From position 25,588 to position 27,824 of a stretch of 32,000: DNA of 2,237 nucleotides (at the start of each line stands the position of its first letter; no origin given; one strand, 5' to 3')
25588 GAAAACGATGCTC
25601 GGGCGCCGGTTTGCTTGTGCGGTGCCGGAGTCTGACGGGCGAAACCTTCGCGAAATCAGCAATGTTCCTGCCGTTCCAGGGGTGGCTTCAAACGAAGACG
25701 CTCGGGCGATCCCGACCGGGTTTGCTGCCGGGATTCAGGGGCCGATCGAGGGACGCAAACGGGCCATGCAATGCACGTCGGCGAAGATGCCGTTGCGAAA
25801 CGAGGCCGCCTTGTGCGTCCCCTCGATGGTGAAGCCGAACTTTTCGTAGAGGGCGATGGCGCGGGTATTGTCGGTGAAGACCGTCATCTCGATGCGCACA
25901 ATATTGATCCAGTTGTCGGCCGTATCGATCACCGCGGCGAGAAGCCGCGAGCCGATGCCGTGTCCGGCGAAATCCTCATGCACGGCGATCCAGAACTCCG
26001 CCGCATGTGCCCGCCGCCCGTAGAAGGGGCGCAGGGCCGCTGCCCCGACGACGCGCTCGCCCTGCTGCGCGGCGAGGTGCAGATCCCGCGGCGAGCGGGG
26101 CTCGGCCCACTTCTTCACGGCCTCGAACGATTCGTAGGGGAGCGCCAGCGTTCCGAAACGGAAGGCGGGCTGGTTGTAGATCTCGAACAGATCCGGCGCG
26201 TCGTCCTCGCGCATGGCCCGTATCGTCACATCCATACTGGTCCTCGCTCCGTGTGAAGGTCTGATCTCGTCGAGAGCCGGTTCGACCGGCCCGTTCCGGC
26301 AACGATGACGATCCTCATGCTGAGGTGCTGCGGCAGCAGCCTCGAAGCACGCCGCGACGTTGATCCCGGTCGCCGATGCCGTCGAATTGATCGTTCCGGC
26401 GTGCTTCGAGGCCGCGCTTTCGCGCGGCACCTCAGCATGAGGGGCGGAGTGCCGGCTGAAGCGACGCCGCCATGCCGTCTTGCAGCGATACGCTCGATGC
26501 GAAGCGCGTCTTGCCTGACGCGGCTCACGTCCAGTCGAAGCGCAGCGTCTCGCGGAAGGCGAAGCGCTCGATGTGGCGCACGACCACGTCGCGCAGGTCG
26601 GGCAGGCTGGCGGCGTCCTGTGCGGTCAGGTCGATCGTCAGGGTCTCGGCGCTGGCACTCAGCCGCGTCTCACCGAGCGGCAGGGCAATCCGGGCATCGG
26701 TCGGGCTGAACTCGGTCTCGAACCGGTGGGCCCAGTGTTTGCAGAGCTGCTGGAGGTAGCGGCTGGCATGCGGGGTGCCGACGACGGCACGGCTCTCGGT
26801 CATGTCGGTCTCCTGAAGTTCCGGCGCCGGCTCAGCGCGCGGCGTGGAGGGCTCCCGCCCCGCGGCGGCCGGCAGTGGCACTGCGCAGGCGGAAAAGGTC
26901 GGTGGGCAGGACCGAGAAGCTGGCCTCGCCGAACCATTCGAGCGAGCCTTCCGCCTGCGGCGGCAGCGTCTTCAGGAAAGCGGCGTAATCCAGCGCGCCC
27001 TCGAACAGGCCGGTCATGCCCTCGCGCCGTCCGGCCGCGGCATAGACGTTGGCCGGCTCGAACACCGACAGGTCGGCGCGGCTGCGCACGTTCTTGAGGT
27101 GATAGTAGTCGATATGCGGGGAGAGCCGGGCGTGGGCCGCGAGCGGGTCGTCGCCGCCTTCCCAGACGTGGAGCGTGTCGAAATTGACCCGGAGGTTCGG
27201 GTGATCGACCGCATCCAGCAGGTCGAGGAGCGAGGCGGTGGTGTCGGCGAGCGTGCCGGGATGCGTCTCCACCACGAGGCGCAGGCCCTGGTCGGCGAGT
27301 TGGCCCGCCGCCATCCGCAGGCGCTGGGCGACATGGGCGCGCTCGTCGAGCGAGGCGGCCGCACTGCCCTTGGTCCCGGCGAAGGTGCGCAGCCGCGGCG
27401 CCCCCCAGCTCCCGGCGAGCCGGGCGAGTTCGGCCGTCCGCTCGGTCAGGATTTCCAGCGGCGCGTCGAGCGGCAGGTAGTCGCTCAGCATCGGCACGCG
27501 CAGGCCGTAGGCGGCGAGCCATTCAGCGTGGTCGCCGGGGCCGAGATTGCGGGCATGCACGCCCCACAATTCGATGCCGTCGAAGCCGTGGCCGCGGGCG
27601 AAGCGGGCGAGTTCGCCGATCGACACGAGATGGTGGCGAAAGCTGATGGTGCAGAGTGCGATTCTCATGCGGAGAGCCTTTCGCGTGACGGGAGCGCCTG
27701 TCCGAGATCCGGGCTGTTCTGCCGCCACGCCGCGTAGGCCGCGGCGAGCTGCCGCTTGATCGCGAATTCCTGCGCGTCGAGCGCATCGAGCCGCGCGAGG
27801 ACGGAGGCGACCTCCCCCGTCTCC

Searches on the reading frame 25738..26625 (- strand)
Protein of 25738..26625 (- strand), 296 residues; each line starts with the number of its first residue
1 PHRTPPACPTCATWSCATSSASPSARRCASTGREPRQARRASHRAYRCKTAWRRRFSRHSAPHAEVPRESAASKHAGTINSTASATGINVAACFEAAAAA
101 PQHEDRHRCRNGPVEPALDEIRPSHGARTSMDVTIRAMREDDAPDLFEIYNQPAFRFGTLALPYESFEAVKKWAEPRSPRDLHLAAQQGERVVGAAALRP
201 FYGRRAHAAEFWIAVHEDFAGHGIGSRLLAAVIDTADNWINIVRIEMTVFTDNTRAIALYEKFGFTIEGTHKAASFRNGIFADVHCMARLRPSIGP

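Call 29: search_protein_families(library=pfam, proteins=[window:25738-26625:-], max_evalue=0.001)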
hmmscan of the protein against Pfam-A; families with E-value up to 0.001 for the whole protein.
window:25738-26625:- (296 aa): 6 families
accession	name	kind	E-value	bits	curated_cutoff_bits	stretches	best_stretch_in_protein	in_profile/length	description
PF00583.31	Acetyltransf_1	-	3.4e-21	76.1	20.7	1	165-265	19-116/116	Acetyltransferase (GNAT) family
PF13508.13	Acetyltransf_7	-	1.6e-14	54.4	27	1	182-266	4-83/84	Acetyltransferase (GNAT) domain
PF13302.13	Acetyltransf_3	-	2e-14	54.9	25.4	1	133-266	2-138/138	Acetyltransferase (GNAT) domain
PF13420.13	Acetyltransf_4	-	1.3e-13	51.7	24.3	1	135-283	1-152/155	Acetyltransferase (GNAT) domain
PF13673.13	Acetyltransf_10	-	2.8e-07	31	23.6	1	179-266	29-108/128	Acetyltransferase (GNAT) domain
PF08445.16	FR47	-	6.7e-05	23.2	22.1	1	213-267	27-79/86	FR47-like protein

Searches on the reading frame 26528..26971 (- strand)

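Call 29: search_protein_families(library=pfam, proteins=[window:26528-26971:-], max_evalue=0.001)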
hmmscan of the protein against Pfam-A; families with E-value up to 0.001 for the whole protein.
window:26528-26971:- (148 aa): 1 family
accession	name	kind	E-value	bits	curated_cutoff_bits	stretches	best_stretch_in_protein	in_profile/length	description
PF09981.14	DUF2218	-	2.1e-32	111.8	29.1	1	61-147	1-87/88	Uncharacterized protein conserved in bacteria (DUF2218)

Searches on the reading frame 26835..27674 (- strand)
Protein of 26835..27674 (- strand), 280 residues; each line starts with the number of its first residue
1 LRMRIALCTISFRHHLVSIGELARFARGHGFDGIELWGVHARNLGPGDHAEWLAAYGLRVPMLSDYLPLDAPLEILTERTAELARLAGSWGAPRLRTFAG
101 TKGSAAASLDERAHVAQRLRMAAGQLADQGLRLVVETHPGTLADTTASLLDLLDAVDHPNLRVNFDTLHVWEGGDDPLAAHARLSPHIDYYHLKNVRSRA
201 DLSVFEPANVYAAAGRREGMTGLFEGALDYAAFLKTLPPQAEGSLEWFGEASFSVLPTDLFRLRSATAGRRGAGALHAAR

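Call 23: search_protein_families(library=pfam, proteins=[window:26835-27674:-], max_evalue=0.001)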
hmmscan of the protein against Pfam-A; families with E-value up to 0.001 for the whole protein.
window:26835-27674:- (280 aa): 1 family
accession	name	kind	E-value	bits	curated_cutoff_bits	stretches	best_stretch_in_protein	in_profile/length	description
PF01261.30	AP_endonuc_2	-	3.3e-25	89.6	31.1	1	24-237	2-216/249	Xylose isomerase-like TIM barrel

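Call 47: find_encoding_contigs(protein=window:26835-27668:-, flank=10000, max_places=10)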
Protein seq(278 aa) (278 aa): 23 contigs read that carry it; 6 places shown.
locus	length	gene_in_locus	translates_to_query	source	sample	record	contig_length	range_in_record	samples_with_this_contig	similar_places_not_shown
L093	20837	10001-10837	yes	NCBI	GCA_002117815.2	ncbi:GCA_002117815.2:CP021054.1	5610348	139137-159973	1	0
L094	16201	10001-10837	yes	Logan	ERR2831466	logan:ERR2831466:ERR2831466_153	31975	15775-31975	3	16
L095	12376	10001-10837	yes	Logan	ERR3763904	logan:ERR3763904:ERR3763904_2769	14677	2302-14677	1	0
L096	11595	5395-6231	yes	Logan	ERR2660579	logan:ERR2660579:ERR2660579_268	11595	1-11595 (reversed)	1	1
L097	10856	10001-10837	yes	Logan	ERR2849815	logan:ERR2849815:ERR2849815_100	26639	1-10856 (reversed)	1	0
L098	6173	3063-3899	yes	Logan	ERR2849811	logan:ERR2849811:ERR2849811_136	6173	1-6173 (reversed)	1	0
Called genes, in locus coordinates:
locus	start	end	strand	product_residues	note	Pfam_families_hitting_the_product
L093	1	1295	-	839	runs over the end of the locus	PF07660:STN (weak), PF07715:Plug, PF00593:TonB_dep_Rec_b-barrel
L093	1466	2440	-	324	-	PF16220:DUF4880, PF04773:FecR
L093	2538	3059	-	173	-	PF04542:Sigma70_r2, PF08281:Sigma70_r4_2, PF04545:Sigma70_r4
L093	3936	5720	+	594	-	PF04183:IucA_IucC, PF06276:FhuF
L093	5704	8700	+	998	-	PF04183:IucA_IucC, PF06276:FhuF, PF00501:AMP-binding, PF13193:AMP-binding_C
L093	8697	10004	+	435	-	PF00550:PP-binding (weak), PF19468:DUF6005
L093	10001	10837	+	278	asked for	PF01261:AP_endonuc_2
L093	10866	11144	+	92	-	PF09981:DUF2218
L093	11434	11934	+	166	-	PF13302:Acetyltransf_3, PF13420:Acetyltransf_4, PF00583:Acetyltransf_1, PF13673:Acetyltransf_10, PF13508:Acetyltransf_7, PF08445:FR47 (faint)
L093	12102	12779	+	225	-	PF13628:DUF4142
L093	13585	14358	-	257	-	-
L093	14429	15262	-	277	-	PF03807:F420_oxidored (weak), PF14748:P5CR_dimer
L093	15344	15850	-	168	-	PF10722:YbjN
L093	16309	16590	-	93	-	PF04380:BMFP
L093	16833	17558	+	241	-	PF00072:Response_reg, PF00486:Trans_reg_C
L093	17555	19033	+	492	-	PF00672:HAMP (weak), PF00512:HisKA, PF02518:HATPase_c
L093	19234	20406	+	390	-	PF00990:GGDEF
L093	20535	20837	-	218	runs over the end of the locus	PF13409:GST_N_2, PF13417:GST_N_3 (weak), PF13410:GST_C_2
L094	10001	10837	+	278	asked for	PF01261:AP_endonuc_2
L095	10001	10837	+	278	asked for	PF01261:AP_endonuc_2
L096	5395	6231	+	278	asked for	PF01261:AP_endonuc_2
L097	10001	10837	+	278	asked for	PF01261:AP_endonuc_2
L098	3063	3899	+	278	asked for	PF01261:AP_endonuc_2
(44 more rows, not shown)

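Call 53: list_cluster_members(proteins=[L093:5704-8697:+, L003:7005-9995:+])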
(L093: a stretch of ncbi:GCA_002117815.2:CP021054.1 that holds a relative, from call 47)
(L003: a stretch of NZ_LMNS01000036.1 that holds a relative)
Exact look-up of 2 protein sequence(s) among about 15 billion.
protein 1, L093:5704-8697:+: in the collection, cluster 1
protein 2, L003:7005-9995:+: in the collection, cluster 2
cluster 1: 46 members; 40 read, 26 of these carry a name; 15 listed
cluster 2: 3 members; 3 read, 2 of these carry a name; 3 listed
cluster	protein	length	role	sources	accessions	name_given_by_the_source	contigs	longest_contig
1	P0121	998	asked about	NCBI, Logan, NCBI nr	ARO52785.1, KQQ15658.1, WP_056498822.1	IucA/IucC family protein [Methylorubrum zatmanii]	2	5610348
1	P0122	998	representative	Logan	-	-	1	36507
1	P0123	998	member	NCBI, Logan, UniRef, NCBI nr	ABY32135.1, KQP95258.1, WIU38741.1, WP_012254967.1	IucA/IucC family protein [Methylorubrum extorquens] | IucA/IucC family protein n=1 Tax=Methylorubrum extorquens TaxID=408 RepID=UPI000158F97E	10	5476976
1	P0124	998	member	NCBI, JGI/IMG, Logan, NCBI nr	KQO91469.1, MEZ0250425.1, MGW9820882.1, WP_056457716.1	MAG: IucA/IucC family protein [Methylobacteriaceae bacterium] | siderophore synthetase component/acyl-coenzyme A synthetase/AMP-(fatty) acid ligase | IucA/IucC family protein [Methylobacterium sp. Leaf90]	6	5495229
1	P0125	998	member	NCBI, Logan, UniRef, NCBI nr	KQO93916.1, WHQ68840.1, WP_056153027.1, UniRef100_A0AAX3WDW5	IucA/IucC family protein [Methylorubrum extorquens] | AMP-binding protein n=1 Tax=Methylorubrum extorquens TaxID=408 RepID=A0AAX3WDW5_METEX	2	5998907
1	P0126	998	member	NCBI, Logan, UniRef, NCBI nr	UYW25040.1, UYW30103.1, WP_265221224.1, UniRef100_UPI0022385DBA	IucA/IucC family protein [Methylorubrum extorquens] | IucA/IucC family protein n=1 Tax=Methylorubrum extorquens TaxID=408 RepID=UPI0022385DBA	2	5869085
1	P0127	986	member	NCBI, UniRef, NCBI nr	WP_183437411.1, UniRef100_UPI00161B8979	IucA/IucC family protein [Methylobacterium sp. R2-1] | IucA/IucC family protein n=1 Tax=Methylobacterium sp. R2-1 TaxID=2587064 ...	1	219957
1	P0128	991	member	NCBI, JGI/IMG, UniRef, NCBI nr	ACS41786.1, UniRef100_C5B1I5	putative non-ribosomal peptide synthetase, putative acyl-CoA ligase for activation during ... | siderophore synthetase component/acyl-coenzyme A synthetase/AMP-(fatty) acid ligase | Non-ribosomal peptide synthetase, putative acyl-CoA ligase for activation during ...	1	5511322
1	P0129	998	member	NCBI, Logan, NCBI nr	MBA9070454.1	siderophore synthetase component/acyl-coenzyme A synthetase/AMP-(fatty) acid ligase ...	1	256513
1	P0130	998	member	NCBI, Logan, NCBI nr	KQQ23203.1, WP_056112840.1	IucA/IucC family protein [Methylobacterium sp. Leaf122]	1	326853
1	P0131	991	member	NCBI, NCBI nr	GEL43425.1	hypothetical protein MEX01_40160 [Methylorubrum extorquens]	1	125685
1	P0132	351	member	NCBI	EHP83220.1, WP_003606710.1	AMP-binding protein, partial [Methylorubrum extorquens]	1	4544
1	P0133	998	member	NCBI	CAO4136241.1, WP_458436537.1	IucA/IucC family protein [Methylorubrum extorquens]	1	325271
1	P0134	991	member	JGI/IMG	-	siderophore synthetase component/acyl-coenzyme A synthetase/AMP-(fatty) acid ligase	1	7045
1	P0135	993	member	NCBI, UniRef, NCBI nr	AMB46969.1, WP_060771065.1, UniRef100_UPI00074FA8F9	IucA/IucC family protein [Methylobacterium sp. AMS5] | IucA/IucC family protein n=1 Tax=Methylobacterium sp. AMS5 TaxID=925818 ...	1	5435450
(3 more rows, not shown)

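Call 61: search_protein_families(library=pfam, proteins=[P0121], max_evalue=0.001)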
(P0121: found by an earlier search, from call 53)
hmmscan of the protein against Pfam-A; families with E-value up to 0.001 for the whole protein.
P0121 (998 aa): 4 families
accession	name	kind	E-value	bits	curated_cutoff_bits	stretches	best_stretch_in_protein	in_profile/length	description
PF04183.18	IucA_IucC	-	1.3e-63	215.3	25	1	133-366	2-238/239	IucA / IucC family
PF06276.17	FhuF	-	4.5e-29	102.4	25.2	1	387-550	2-152/161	Ferric iron reductase FhuF-like transporter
PF00501.34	AMP-binding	-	6.5e-20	71.7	29.9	1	685-852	168-355/384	AMP-binding enzyme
PF13193.12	AMP-binding_C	-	5.1e-08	34.2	24.5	1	906-979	1-76/76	AMP-binding enzyme C-terminal domain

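Call 62: search_solved_structures(query=P0121, max_evalue=0.00001)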
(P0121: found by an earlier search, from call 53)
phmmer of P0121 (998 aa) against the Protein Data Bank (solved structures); distinct sequences matched with E-value up to 0.00001: 113 (the best 60 are shown).
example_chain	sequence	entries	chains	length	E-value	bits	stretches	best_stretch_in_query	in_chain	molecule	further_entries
3to3_A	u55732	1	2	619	4e-86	292.9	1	17-565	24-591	Petrobactin biosynthesis protein AsbB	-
6cn7_A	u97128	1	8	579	2.1e-48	168.1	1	98-566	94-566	Aerobactin synthase IucC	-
2x0o_A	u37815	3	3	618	2.2e-47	164.7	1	132-452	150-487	ALCALIGIN BIOSYNTHESIS PROTEIN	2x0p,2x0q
6p63_A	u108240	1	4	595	1.2e-42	149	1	117-500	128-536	Siderophore Synthetase Type C DesD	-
7tgn_A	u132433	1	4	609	3.1e-42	147.6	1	92-450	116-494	Desferrioxamine synthetase DesD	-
6xrc_A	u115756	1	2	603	3.7e-42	147.4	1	117-500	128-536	Desferrioxamine E biosynthesis protein DesD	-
6nl2_A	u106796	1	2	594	3.9e-42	147.3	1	118-500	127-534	desferrioxamine E biosynthesis protein DesD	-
11iz_B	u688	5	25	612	1.5e-40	142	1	9-504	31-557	DesD | Desferrioxamine synthetase DesD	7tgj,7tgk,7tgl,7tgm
9nom_A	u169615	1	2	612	1.1e-38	135.8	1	111-470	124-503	NcdF, a non-ribosomal independent siderophore synthetase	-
5o7o_A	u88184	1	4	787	4.1e-36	127.4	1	125-541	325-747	Desferrioxamine siderophore biosynthesis protein dfoC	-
5ie0_A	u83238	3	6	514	1.2e-20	76.1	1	867-989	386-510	Oxalate--CoA ligase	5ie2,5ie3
5buq_A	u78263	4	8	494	1.5e-18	69.2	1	867-985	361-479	2-succinylbenzoate--CoA ligase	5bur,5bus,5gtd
6qjz_A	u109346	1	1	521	2e-18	68.8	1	869-989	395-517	oxalyl CoA-synthetase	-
9be4_A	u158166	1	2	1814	8.5e-18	66.7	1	871-991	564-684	Linear gramicidin synthase subunit A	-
6mfz_A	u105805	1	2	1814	8.5e-18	66.7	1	871-991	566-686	Linear gramicidin synthase subunit A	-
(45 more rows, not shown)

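Call 77: predict_structure(protein=P0121)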
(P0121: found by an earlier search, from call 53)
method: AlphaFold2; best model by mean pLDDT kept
length: 998 residues; sequences in the alignment: 1
mean_pLDDT: 35.2   pTM: 0.24
mean pLDDT of the five models: 35.2, 29.8, 29.2, 26.4, 25.4
residues with pLDDT >= 90: 0; 70-90: 0; 50-70: 52; < 50: 946
segments of 3 or more residues with pLDDT < 50: 1-499, 501-503, 513-515, 521-527, 529-591, 602-604, 611-613, 615-922, 924-933, 939-945, 969-998
pLDDT, mean of each block of 10 residues (from residue 1): 32 39 35 30 28 26 26 32 37 45 45 40 38 31 34 37 36 28 27 32 37 34 32 44 39 30 32 31 28 31 42 40 39 36 32 24 26 33 40 33 30 24 25 26 27 27 27 29 28 41 50 50 46 37 31 28 30 33 38 52 54 47 41 35 40 37 34 33 35 35 37 35 31 29 32 35 35 36 40 38 36 39 34 29 26 29 26 26 30 32 32 42 44 50 49 57 51 41 36 36
secondary structure, 60 per line:
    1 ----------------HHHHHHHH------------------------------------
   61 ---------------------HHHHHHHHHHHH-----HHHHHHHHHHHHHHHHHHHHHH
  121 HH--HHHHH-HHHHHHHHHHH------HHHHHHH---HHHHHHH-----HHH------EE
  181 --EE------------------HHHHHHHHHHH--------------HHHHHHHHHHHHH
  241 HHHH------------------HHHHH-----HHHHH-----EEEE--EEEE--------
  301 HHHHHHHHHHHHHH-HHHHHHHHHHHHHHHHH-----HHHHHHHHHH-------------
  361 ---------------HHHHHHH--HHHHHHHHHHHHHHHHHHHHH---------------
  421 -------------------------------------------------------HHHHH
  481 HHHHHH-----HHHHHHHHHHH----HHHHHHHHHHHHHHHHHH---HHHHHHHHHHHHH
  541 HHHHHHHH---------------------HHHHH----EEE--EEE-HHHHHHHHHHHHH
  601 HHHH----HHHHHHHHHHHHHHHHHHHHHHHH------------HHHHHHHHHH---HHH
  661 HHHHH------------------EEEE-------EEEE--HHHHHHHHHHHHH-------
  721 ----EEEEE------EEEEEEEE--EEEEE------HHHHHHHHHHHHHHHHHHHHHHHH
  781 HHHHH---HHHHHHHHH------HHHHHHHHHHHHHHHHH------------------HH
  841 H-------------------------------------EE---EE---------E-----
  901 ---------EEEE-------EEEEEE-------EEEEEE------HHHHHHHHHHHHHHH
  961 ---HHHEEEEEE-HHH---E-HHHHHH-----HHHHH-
elements in order (helices of 4 or more, strands of 3 or more residues): H17-24 H82-93 H99-122 H125-129 H131-141 H148-154 H158-164 H203-213 H228-244 H263-267 H273-277 E283-286 E289-292 H301-314 H316-332 H338-347 H376-382 H385-405 H476-486 H492-502 H507-524 H528-548 H570-574 E579-581 E584-586 H588-604 H609-632 H645-654 H658-665 E684-687 E695-698 H701-713 E725-729 E736-743 E746-750 H757-785 H789-797 H804-820 E910-913 E921-926 E934-939 H946-960 E967-972 H982-987 H993-997
